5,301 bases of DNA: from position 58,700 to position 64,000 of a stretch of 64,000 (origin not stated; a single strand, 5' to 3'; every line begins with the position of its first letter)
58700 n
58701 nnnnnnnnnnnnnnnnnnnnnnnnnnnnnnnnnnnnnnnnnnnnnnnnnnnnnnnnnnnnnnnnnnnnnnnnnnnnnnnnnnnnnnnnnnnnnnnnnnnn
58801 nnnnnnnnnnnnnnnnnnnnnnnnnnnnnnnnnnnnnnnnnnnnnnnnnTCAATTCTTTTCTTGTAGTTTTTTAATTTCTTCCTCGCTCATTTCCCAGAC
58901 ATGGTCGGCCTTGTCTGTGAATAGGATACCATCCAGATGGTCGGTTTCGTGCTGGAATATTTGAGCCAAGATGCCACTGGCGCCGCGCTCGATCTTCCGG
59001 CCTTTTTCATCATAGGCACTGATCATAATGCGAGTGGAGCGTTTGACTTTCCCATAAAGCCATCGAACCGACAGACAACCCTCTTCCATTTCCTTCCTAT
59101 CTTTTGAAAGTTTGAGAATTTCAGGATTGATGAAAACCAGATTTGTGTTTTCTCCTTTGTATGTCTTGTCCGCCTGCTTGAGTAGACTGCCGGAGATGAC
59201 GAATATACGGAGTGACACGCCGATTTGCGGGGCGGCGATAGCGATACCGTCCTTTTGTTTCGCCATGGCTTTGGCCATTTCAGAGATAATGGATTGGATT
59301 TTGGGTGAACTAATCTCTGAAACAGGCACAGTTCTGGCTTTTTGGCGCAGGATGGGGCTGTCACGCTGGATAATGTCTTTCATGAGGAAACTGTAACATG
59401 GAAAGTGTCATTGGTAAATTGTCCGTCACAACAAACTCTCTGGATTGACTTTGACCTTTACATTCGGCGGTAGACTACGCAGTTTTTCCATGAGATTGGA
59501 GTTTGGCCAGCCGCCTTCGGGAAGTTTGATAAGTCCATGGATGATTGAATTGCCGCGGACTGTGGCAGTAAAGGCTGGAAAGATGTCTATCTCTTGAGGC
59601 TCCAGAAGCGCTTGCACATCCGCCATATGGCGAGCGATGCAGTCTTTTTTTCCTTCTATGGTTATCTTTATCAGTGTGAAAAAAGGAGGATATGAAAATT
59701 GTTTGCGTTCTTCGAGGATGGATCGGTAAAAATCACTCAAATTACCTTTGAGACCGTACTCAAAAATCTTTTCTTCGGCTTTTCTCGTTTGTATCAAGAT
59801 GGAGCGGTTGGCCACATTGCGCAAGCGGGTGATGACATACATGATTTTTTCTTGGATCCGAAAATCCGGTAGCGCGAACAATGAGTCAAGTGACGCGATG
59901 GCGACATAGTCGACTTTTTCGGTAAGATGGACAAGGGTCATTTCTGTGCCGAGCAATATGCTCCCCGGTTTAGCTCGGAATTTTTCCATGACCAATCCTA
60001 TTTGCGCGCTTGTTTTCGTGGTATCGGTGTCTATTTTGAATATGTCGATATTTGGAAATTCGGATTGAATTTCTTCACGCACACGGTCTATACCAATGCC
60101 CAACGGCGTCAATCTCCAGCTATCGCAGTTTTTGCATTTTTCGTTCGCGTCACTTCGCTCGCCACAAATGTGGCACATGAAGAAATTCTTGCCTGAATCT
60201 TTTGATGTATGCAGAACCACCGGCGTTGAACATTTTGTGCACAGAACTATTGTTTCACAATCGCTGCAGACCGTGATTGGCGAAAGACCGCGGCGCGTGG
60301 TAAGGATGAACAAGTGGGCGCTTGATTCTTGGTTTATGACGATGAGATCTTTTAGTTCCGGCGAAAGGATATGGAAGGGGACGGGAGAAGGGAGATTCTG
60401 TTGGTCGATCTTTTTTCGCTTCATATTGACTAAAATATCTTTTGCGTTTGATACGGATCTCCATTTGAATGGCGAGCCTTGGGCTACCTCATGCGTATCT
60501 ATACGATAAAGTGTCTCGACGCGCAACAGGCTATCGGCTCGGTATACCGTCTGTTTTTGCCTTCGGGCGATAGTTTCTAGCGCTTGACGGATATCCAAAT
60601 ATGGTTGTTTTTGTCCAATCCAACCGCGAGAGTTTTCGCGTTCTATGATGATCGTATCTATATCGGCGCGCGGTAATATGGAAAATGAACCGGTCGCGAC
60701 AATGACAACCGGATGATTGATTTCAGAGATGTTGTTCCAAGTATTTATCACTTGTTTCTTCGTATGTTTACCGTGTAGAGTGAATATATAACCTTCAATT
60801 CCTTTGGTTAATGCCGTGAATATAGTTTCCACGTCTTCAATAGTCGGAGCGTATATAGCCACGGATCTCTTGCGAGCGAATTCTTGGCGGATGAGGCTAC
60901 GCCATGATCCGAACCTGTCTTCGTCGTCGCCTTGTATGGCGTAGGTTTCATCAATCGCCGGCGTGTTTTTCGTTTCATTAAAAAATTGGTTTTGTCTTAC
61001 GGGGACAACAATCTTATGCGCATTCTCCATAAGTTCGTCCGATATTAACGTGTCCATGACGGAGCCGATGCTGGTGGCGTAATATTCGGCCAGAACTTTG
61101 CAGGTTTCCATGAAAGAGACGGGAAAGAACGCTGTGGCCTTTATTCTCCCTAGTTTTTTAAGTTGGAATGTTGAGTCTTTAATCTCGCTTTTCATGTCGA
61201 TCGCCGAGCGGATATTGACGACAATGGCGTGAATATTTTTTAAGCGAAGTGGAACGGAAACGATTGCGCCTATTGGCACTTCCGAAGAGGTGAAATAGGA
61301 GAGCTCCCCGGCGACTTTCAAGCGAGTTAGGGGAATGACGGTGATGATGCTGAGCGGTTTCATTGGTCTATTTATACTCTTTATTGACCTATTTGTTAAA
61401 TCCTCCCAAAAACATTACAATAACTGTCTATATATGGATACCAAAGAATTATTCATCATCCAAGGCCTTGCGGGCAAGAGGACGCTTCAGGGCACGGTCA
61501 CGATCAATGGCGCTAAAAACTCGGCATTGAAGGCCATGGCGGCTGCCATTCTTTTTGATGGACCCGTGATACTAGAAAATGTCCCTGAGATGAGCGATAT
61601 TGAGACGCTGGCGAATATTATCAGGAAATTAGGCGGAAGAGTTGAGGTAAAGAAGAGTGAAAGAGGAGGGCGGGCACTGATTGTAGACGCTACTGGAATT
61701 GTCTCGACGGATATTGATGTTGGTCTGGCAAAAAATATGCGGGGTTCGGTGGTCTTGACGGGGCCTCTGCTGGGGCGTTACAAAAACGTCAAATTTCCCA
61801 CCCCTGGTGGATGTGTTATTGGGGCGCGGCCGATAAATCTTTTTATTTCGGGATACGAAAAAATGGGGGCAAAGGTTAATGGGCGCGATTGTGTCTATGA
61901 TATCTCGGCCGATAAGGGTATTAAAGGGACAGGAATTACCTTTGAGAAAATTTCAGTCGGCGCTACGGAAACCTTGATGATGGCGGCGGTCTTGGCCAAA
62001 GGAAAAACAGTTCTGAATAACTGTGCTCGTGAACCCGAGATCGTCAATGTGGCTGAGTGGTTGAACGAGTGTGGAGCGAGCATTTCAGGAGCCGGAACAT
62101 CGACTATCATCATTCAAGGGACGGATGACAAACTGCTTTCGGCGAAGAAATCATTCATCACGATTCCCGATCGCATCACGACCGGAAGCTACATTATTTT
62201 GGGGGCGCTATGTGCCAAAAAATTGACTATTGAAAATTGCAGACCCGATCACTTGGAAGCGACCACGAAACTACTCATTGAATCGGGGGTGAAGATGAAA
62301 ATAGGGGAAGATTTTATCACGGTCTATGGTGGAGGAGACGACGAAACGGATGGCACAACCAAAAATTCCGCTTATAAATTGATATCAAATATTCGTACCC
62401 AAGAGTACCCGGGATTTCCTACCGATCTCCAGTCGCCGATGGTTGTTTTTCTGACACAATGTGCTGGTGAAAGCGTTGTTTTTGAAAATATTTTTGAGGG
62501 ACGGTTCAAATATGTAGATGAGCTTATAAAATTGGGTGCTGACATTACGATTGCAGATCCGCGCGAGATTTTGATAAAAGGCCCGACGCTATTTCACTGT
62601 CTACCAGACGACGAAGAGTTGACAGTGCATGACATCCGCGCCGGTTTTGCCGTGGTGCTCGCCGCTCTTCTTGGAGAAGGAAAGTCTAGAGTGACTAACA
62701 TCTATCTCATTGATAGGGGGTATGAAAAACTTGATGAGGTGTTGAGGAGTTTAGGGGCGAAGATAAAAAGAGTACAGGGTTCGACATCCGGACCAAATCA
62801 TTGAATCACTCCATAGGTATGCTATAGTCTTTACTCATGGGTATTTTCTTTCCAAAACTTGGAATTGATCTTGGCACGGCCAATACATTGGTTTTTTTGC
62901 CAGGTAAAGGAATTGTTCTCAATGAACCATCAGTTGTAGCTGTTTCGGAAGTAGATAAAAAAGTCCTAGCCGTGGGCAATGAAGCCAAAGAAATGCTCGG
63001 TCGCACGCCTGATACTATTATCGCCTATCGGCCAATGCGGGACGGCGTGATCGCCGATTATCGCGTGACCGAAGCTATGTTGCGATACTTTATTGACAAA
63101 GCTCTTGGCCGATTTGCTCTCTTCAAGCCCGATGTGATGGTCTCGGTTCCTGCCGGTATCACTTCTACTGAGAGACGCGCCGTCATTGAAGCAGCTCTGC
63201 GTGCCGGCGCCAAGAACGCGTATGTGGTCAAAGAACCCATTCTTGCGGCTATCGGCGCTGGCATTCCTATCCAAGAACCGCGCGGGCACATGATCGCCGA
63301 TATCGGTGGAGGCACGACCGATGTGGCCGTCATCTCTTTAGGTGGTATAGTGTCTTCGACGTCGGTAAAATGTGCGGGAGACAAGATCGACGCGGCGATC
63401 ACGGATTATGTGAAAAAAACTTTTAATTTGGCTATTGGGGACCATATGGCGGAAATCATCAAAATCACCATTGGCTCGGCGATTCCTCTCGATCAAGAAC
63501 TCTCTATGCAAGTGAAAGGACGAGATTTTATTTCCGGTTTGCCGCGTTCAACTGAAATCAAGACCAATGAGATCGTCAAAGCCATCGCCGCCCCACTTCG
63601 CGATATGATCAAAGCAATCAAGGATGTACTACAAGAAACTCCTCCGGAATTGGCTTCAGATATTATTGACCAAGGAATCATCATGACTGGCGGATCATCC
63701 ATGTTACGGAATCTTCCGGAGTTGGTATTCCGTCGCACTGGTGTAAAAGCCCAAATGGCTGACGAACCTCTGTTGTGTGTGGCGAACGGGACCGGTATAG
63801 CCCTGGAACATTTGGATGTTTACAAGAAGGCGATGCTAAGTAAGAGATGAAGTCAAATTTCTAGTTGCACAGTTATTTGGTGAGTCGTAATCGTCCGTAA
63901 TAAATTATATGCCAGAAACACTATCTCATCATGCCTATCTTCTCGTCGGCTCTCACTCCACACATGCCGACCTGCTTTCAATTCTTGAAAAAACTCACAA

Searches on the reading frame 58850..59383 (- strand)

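Call 44: search_protein_families(library=pfam, proteins=[window:58850-59383:-], max_evalue=0.00001)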
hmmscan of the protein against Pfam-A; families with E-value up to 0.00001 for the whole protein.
window:58850-59383:- (177 aa): 1 family
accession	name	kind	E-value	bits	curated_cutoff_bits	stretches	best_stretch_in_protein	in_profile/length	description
PF01327.26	Pep_deformylase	-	8.9e-47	159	22.8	1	1-161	1-152/156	Polypeptide deformylase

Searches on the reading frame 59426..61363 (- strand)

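Call 44: search_protein_families(library=pfam, proteins=[window:59426-61363:-], max_evalue=0.00001)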
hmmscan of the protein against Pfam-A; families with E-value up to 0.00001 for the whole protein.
window:59426-61363:- (645 aa): 1 family
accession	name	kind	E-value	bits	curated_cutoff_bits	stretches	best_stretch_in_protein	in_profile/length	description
PF17764.6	PriA_3primeBD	-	1.2e-07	31.9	22.7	1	17-107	8-95/96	3'DNA-binding domain (3'BD)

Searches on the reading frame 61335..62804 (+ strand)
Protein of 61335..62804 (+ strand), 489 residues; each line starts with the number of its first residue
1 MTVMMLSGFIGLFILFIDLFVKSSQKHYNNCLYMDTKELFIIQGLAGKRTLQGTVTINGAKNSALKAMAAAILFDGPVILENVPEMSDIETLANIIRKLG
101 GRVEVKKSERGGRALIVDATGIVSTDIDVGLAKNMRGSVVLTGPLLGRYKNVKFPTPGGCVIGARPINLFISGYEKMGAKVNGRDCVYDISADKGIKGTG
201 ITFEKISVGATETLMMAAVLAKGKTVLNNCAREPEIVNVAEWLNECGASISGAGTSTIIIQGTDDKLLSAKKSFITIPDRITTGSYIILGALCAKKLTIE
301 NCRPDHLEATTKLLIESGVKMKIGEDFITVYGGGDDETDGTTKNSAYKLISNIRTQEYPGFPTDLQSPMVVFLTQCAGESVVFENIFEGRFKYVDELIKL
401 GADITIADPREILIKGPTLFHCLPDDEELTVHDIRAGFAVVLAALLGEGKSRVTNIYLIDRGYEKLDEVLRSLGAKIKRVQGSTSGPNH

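Call 44: search_protein_families(library=pfam, proteins=[window:61335-62804:+], max_evalue=0.00001)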
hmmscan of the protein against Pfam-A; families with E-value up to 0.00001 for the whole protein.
window:61335-62804:+ (489 aa): 1 family
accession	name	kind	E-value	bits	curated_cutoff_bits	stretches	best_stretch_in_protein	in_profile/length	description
PF00275.25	EPSP_synthase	-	3.7e-66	224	22.8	1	47-470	3-417/417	EPSP synthase (3-phosphoshikimate 1-carboxyvinyltransferase)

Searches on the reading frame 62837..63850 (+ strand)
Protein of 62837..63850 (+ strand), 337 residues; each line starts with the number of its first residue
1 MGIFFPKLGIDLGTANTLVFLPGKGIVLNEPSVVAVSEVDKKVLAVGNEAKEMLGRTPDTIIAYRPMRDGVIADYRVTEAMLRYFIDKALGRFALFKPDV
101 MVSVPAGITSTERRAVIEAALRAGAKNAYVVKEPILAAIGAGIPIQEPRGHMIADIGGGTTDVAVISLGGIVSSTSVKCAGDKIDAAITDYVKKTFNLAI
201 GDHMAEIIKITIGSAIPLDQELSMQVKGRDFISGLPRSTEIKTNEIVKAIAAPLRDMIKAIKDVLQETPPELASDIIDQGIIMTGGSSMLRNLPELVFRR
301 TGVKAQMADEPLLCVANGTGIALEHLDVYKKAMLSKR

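Call 44: search_protein_families(library=pfam, proteins=[window:62837-63850:+], max_evalue=0.00001)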
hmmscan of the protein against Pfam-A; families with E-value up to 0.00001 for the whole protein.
window:62837-63850:+ (337 aa): 4 families
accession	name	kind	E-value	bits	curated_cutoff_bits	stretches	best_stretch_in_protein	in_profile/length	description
PF06723.19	MreB_Mbl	-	5e-135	450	27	1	7-329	3-325/327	MreB/Mbl protein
PF00012.26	HSP70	-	4.6e-13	48.7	20.6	1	99-320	135-369/599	Hsp70 protein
PF00022.25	Actin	-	2.4e-09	36.7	27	1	31-194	31-189/410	Actin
PF14450.12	FtsA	-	2.8e-09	37.8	31.8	1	154-308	3-110/127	Cell division protein FtsA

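Call 84: find_encoding_contigs(protein=window:62837-63850:+, flank=10000, max_places=1)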
Protein window:62837-63850:+ (337 aa): 24 contigs read that carry it; 1 place shown.
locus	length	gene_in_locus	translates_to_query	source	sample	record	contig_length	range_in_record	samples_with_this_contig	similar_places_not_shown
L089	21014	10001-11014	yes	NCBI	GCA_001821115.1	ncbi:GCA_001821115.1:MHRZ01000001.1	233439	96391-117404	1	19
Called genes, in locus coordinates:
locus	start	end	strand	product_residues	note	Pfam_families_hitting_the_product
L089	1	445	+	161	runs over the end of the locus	PF18914:DUF5666 (faint)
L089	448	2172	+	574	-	PF25919:BSH_CusB (faint), PF25917:BSH_RND (faint), PF25973:BSH_CzcB (faint), PF25954:Beta-barrel_RND_2 (faint), PF25990:Beta-barrel_YknX, PF26002:Beta-barrel_AprE (weak)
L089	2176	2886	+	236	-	PF00005:ABC_tran, PF02463:SMC_N (faint)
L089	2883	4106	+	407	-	PF12704:MacB_PCD, PF02687:FtsX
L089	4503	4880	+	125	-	PF02482:Ribosomal_S30AE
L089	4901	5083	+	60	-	-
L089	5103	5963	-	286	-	PF00551:Formyl_trans_N, PF02911:Formyl_trans_C (weak)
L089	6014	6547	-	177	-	PF01327:Pep_deformylase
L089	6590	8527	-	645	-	PF17764:PriA_3primeBD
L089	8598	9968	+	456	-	PF00275:EPSP_synthase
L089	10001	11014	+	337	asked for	PF06723:MreB_Mbl, PF00022:Actin (weak), PF00012:HSP70, PF14450:FtsA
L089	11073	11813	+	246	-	PF13177:DNA_pol3_delta2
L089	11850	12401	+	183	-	PF01765:RRF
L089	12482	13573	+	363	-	PF02163:Peptidase_M50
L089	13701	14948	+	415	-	PF00587:tRNA-synt_2b, PF03129:HGTP_anticodon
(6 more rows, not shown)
